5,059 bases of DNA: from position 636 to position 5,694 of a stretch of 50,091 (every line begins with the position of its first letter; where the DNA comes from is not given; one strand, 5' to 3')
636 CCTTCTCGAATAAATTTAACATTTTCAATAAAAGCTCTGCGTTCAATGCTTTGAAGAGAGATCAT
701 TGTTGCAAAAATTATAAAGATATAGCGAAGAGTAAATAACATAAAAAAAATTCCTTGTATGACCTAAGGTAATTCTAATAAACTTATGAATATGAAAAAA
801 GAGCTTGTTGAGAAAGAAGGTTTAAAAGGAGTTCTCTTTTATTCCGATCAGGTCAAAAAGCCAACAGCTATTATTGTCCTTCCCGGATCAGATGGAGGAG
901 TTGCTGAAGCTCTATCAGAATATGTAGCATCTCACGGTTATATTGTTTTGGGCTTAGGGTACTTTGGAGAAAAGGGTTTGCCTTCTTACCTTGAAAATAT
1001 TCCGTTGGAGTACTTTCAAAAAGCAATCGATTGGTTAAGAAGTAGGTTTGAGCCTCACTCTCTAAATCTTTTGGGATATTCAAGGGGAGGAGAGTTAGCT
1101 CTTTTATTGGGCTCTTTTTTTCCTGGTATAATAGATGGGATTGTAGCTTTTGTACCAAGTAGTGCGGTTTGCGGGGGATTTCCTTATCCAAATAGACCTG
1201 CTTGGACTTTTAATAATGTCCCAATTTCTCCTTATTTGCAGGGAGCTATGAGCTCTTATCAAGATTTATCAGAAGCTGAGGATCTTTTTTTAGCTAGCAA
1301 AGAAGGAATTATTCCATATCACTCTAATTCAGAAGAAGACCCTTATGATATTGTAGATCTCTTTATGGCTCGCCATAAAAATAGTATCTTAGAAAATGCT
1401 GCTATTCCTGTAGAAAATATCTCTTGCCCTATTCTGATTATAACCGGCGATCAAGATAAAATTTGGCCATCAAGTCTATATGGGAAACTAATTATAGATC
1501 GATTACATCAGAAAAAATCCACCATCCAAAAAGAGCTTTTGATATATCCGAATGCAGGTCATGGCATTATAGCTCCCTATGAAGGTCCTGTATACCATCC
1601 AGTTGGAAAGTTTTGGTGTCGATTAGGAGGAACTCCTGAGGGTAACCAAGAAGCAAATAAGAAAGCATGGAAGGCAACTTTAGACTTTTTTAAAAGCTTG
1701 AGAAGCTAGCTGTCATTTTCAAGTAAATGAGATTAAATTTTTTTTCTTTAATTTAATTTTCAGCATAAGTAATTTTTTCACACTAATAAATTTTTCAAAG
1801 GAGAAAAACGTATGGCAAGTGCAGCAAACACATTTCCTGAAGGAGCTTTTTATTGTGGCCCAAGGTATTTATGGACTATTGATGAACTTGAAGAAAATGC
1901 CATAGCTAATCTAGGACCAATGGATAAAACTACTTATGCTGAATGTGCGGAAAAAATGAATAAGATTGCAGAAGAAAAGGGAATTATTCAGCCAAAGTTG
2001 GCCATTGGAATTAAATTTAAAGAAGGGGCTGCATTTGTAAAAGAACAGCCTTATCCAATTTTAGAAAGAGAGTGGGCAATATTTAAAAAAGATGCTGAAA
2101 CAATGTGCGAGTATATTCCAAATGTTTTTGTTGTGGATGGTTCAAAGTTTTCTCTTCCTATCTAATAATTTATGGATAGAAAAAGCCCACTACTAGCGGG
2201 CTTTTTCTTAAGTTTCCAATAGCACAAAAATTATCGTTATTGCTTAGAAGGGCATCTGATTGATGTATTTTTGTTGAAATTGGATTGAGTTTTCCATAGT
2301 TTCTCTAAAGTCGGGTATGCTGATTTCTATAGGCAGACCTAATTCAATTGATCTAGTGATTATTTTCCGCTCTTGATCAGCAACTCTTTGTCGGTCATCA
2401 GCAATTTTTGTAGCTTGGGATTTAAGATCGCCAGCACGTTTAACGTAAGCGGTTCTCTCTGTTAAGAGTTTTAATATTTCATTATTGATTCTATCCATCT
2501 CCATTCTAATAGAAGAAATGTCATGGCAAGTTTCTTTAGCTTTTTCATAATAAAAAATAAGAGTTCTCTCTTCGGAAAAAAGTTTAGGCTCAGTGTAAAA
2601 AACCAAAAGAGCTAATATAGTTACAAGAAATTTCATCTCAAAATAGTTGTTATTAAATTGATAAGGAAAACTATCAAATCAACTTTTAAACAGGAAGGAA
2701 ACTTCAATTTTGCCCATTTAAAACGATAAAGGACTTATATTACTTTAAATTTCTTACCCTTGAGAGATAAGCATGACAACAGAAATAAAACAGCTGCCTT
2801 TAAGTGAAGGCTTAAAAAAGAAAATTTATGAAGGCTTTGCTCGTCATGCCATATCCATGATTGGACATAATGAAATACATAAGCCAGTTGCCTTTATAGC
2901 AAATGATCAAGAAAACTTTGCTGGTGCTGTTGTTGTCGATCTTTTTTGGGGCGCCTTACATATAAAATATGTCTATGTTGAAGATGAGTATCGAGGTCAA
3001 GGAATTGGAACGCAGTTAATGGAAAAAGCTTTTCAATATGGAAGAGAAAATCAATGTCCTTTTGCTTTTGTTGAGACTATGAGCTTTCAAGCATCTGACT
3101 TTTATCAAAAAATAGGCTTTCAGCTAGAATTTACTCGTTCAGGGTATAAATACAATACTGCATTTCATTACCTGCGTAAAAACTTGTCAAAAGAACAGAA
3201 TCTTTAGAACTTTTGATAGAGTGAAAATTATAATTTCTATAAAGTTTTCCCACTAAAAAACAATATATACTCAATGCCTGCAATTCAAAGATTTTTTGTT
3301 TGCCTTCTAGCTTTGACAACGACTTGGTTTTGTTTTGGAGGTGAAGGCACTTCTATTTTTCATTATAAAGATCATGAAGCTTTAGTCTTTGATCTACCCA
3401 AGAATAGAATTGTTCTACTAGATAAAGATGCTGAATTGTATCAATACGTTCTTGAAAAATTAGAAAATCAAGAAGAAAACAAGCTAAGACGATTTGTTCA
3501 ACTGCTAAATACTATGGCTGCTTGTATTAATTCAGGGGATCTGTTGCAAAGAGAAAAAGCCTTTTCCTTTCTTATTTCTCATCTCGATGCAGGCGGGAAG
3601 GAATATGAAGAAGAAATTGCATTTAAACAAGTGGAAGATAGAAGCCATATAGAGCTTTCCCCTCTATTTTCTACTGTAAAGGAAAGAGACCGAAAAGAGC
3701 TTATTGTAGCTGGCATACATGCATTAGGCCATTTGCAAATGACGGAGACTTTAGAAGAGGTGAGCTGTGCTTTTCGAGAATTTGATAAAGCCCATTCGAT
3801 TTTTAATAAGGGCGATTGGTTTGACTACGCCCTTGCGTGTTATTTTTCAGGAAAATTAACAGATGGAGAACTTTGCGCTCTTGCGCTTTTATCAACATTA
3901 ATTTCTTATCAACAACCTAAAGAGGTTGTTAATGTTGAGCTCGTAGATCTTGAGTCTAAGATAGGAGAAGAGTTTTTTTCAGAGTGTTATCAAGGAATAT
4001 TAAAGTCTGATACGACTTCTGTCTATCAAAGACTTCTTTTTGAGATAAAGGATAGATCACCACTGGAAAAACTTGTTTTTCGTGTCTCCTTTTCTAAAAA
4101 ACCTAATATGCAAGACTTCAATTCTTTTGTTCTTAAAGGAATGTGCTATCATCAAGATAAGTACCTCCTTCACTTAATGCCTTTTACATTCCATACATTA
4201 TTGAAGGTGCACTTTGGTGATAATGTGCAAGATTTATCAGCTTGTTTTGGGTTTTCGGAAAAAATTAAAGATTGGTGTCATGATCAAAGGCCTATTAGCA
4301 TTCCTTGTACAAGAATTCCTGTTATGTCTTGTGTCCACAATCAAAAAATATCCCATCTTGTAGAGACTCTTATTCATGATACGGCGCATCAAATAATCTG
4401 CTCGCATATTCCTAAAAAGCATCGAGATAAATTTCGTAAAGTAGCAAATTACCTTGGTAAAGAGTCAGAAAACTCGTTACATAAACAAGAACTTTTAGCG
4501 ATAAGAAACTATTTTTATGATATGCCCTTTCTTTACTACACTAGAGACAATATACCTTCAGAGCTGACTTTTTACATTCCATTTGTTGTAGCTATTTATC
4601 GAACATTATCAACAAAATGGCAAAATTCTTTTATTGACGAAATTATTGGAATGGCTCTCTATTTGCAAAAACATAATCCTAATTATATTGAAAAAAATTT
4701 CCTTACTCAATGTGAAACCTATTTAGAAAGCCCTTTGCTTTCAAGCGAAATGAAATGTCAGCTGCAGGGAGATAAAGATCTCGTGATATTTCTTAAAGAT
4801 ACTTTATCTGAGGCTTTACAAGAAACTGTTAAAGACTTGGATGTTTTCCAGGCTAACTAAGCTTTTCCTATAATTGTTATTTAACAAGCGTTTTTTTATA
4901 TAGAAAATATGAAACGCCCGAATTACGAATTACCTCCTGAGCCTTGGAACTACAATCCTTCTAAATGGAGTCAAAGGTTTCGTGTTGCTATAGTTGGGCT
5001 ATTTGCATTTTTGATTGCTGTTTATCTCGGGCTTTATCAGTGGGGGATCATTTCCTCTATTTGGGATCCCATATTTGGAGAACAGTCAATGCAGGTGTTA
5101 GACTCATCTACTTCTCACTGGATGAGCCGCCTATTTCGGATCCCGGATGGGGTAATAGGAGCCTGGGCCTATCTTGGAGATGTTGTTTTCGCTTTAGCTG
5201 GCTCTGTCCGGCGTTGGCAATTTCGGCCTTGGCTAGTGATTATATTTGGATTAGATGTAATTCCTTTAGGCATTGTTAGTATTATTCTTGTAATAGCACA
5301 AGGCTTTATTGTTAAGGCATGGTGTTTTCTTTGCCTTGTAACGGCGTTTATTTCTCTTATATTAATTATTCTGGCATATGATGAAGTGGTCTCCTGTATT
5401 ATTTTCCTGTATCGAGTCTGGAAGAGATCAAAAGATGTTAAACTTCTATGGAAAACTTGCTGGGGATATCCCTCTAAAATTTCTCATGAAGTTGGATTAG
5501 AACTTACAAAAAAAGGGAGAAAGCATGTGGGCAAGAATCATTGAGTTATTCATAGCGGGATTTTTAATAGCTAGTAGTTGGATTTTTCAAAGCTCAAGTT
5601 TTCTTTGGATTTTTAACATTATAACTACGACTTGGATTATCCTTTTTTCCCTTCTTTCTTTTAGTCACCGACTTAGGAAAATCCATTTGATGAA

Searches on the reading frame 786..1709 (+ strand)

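Call 37: search_protein_families(library=pfam, proteins=[window:786-1709:+], max_evalue=0.00001)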
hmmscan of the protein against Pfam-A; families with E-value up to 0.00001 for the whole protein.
window:786-1709:+ (307 aa): 3 families
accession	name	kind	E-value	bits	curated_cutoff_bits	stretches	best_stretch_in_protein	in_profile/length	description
PF08840.17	BAAT_C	-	9e-29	101.5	20.9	1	72-303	1-205/210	BAAT / Acyl-CoA thioester hydrolase C terminal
PF01738.24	DLH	-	2.4e-13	50.6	21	1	204-304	134-215/217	Dienelactone hydrolase family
PF00561.26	Abhydrolase_1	-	1.2e-07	32.2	25.8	1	59-261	37-240/245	alpha/beta hydrolase fold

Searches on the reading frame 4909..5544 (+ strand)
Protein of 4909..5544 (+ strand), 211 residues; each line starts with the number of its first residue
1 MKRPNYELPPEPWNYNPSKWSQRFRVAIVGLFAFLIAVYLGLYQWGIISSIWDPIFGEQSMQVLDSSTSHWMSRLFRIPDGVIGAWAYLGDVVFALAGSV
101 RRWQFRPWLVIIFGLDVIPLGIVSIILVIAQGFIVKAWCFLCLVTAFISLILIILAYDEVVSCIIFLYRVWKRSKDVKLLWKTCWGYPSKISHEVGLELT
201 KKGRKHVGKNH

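Call 63: search_protein_families(library=pfam, proteins=[window:4909-5544:+], max_evalue=0.001)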
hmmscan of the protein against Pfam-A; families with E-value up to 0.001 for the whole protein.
window:4909-5544:+ (211 aa): 1 family
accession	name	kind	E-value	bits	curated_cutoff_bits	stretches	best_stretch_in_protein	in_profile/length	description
PF07884.19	VKOR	-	4.6e-17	62.9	27.5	1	26-156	3-133/134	Vitamin K epoxide reductase family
